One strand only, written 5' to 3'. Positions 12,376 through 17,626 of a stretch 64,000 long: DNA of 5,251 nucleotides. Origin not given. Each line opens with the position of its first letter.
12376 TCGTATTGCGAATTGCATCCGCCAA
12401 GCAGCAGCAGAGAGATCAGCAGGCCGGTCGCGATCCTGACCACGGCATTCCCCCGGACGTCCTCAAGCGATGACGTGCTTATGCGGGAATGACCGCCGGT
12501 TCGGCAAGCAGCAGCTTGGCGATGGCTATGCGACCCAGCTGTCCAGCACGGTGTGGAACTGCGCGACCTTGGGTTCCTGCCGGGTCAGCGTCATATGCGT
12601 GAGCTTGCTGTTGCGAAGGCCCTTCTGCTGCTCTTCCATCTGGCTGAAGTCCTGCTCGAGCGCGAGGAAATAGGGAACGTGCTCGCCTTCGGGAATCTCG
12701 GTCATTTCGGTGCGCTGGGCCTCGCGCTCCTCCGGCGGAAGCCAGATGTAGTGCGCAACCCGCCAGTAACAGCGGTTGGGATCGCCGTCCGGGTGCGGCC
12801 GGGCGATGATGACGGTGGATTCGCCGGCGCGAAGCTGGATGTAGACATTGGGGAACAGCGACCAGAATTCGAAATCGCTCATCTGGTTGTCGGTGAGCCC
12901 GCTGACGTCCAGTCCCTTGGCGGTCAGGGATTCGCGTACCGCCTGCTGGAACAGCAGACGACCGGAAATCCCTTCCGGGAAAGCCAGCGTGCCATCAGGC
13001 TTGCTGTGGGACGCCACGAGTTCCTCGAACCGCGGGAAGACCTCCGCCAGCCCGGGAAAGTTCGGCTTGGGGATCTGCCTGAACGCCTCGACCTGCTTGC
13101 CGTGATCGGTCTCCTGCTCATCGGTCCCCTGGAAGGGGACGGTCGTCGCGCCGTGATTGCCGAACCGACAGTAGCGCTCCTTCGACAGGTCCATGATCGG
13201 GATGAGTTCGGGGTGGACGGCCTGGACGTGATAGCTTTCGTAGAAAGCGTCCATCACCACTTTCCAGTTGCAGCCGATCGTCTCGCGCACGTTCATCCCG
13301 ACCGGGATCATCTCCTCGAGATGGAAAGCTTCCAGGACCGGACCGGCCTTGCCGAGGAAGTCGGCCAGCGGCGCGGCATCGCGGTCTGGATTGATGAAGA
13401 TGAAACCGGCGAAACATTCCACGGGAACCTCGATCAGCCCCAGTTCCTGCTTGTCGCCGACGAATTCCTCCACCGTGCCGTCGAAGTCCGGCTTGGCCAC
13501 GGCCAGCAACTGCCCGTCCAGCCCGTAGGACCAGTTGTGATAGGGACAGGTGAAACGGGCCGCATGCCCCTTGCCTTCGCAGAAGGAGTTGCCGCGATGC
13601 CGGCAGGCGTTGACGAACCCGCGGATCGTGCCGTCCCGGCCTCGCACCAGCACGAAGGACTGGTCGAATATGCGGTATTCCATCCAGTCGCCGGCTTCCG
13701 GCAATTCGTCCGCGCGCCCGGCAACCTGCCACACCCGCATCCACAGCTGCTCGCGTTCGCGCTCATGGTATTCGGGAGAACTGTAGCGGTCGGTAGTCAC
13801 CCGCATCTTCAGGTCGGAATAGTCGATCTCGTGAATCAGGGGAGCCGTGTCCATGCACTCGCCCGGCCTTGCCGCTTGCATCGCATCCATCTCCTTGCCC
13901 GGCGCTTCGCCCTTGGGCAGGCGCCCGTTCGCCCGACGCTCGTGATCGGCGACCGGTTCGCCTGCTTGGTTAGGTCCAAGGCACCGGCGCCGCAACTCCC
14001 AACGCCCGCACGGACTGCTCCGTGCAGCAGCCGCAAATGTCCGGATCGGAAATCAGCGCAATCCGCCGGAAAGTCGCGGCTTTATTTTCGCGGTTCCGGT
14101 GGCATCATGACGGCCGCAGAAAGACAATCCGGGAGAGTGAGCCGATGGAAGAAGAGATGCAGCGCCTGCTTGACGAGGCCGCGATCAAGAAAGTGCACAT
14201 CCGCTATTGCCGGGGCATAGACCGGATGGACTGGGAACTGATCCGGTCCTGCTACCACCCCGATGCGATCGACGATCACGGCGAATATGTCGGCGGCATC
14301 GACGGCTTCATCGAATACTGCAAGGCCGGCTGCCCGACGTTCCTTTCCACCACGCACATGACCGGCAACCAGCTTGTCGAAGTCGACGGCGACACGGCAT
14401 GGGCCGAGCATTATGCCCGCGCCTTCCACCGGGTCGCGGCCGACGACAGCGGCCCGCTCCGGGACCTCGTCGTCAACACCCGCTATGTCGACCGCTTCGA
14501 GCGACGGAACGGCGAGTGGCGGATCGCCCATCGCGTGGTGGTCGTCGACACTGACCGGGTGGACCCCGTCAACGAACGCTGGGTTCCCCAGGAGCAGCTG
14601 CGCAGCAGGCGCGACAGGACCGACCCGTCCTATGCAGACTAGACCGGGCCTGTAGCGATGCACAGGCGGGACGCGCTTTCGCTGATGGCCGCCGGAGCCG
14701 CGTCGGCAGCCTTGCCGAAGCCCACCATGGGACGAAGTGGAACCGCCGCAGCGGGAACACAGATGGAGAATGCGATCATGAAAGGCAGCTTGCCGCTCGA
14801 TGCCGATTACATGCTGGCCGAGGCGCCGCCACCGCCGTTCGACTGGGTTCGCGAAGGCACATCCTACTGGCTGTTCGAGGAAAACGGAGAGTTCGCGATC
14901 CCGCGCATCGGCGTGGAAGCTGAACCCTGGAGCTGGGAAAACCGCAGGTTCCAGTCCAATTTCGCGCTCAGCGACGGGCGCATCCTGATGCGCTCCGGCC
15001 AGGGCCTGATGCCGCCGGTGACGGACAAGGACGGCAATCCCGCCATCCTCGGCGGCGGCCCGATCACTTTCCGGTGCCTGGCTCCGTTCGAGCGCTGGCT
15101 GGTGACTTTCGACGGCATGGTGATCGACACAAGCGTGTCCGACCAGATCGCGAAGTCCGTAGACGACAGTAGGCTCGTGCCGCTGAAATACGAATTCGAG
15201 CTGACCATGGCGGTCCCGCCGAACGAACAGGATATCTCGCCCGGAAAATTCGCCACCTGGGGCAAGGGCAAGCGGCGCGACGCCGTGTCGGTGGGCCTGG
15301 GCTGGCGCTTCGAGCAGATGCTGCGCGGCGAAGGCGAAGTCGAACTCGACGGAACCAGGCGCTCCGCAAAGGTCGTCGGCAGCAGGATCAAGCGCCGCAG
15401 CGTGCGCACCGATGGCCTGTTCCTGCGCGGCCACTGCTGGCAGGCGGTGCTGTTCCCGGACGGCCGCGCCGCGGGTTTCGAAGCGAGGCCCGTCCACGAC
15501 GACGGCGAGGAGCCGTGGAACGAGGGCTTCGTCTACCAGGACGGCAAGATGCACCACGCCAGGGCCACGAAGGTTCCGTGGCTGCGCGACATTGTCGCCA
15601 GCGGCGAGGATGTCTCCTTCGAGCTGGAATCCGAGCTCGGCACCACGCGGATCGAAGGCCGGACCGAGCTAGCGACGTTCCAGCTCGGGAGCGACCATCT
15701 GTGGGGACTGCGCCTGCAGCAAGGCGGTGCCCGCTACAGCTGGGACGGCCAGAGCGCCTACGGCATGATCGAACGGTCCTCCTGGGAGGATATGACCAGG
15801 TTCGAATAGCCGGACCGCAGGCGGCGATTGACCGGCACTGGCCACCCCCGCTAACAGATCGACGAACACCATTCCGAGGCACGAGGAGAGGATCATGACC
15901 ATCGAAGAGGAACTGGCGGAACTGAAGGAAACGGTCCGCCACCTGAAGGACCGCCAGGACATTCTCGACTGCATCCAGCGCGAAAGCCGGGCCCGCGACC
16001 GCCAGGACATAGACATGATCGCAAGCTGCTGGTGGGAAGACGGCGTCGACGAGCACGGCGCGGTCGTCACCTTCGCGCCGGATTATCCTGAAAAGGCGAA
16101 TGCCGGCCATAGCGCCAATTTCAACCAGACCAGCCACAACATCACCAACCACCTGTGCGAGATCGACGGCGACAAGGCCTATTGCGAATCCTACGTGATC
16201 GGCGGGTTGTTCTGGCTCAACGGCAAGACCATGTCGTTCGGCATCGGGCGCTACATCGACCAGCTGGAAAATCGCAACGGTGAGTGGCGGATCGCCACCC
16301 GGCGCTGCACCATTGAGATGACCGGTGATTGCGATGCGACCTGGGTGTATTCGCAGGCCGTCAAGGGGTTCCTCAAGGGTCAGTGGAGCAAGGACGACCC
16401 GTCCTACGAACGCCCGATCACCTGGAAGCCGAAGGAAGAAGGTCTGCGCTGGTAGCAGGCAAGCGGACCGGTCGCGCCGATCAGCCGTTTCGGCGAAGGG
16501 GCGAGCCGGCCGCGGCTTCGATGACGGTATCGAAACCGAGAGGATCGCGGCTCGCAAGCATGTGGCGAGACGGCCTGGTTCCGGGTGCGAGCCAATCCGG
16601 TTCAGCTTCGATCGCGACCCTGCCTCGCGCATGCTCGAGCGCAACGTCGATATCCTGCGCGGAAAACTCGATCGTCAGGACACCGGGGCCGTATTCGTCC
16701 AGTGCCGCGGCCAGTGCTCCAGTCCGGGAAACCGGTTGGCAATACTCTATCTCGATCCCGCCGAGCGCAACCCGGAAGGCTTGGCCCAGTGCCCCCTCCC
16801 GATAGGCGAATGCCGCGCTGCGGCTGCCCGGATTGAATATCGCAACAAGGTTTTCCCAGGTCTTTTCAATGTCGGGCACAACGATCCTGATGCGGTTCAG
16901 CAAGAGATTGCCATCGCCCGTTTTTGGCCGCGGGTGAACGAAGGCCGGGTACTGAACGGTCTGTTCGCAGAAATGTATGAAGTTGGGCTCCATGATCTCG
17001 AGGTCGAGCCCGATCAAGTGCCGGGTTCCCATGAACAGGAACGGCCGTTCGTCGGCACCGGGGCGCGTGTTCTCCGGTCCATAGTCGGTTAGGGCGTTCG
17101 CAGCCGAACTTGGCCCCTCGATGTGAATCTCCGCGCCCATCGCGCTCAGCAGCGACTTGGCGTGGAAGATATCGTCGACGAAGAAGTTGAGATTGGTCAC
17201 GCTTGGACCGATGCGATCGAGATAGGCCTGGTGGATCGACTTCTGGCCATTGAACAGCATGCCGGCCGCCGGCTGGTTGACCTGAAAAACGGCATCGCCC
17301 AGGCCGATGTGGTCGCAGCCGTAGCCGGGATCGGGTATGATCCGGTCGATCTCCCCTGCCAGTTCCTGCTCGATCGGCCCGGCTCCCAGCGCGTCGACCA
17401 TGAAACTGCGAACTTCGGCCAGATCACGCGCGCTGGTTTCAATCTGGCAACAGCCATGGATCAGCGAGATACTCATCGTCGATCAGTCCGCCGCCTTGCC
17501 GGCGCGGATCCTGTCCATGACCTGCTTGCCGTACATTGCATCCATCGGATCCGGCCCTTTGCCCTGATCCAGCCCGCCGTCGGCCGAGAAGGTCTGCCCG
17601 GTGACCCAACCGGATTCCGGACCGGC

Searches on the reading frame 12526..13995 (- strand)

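Call 8: search_protein_families(library=pfam, proteins=[window:12526-13995:-])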
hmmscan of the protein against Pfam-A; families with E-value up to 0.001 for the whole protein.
window:12526-13995:- (489 aa): 2 families
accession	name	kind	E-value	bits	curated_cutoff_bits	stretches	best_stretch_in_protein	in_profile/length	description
PF00848.25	Ring_hydroxyl_A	-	5.9e-24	85.6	24.9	1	240-488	14-206/208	Ring hydroxylating alpha subunit (catalytic domain)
PF00355.32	Rieske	-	6.2e-17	61.7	20.3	1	89-167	2-79/88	Rieske [2Fe-2S] domain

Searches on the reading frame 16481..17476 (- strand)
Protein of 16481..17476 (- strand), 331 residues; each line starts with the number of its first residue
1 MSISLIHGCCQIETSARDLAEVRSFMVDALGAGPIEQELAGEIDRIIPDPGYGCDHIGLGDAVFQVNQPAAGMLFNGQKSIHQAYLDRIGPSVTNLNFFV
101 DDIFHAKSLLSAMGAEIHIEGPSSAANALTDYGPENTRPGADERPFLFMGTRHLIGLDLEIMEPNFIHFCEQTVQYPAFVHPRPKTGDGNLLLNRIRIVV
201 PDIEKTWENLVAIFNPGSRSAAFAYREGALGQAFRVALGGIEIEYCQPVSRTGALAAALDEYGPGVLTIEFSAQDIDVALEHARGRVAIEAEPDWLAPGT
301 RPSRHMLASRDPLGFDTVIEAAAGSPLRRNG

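Call 29: search_protein_families(library=pfam, proteins=[window:16481-17476:-], max_evalue=0.00001)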
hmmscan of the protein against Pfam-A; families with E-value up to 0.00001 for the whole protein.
window:16481-17476:- (331 aa): 1 family
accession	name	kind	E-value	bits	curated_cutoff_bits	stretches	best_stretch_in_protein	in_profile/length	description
PF13669.12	Glyoxalase_4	-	2.3e-06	28.3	27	0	196-284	3-87/109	Glyoxalase/Bleomycin resistance protein/Dioxygenase superfamily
